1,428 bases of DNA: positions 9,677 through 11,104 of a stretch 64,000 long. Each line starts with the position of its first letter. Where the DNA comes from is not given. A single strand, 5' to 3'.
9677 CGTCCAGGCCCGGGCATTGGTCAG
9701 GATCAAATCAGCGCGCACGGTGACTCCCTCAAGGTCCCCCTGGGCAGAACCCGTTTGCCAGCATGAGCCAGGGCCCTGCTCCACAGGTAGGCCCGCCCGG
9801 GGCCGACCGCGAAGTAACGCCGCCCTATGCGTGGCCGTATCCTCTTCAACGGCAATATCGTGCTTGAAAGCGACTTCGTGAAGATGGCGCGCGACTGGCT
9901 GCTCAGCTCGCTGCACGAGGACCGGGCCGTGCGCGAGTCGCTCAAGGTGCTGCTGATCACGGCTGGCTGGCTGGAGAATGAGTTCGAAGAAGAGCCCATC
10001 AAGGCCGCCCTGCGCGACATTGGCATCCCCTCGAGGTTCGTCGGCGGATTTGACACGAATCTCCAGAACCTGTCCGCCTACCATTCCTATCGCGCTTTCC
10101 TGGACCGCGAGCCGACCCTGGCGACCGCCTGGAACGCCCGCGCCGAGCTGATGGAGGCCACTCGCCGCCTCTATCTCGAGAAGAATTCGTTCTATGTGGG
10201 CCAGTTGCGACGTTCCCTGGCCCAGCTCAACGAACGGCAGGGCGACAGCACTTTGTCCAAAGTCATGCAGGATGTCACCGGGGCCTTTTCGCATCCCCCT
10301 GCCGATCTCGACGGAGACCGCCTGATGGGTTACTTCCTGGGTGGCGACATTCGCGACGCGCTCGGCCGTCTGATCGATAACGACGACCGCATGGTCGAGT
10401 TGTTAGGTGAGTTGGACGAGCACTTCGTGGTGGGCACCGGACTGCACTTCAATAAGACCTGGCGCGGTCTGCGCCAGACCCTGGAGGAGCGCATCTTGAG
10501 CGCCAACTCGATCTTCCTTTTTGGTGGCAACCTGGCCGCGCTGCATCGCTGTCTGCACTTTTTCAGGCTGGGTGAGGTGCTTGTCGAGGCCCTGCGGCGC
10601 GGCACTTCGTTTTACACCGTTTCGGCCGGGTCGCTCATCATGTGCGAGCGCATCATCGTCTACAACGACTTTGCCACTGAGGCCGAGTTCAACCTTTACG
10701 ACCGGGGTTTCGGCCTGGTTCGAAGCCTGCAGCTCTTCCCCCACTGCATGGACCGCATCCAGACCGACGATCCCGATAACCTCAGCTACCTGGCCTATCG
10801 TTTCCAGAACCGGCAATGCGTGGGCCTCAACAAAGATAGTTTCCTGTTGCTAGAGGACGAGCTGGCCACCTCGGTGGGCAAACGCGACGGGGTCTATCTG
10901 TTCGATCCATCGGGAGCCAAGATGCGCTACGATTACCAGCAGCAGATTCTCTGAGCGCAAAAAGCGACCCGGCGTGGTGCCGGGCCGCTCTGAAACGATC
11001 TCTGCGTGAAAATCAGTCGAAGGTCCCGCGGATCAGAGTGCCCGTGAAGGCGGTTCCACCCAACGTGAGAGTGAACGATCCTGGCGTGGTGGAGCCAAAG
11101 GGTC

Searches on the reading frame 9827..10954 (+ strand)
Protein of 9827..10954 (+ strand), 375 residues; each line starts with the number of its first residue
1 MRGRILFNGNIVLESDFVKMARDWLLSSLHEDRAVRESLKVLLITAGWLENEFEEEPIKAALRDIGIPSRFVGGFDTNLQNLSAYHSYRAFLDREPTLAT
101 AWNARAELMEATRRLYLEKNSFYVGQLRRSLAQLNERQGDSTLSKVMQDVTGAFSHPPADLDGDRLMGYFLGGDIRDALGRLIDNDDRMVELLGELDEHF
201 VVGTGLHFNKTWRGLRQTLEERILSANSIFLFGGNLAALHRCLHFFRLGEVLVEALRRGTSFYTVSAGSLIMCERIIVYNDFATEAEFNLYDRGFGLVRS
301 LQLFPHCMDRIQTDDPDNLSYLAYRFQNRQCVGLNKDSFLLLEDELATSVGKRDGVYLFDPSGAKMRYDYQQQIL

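Call 63: search_protein_families(library=pfam, proteins=[window:9827-10954:+], max_evalue=0.0001)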
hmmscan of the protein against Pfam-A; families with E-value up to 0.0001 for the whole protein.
window:9827-10954:+ (375 aa): 1 family
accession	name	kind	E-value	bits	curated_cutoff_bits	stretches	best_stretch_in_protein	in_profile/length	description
PF03575.23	Peptidase_S51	-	1.8e-11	44.5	23.9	1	216-348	73-204/206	Peptidase family S51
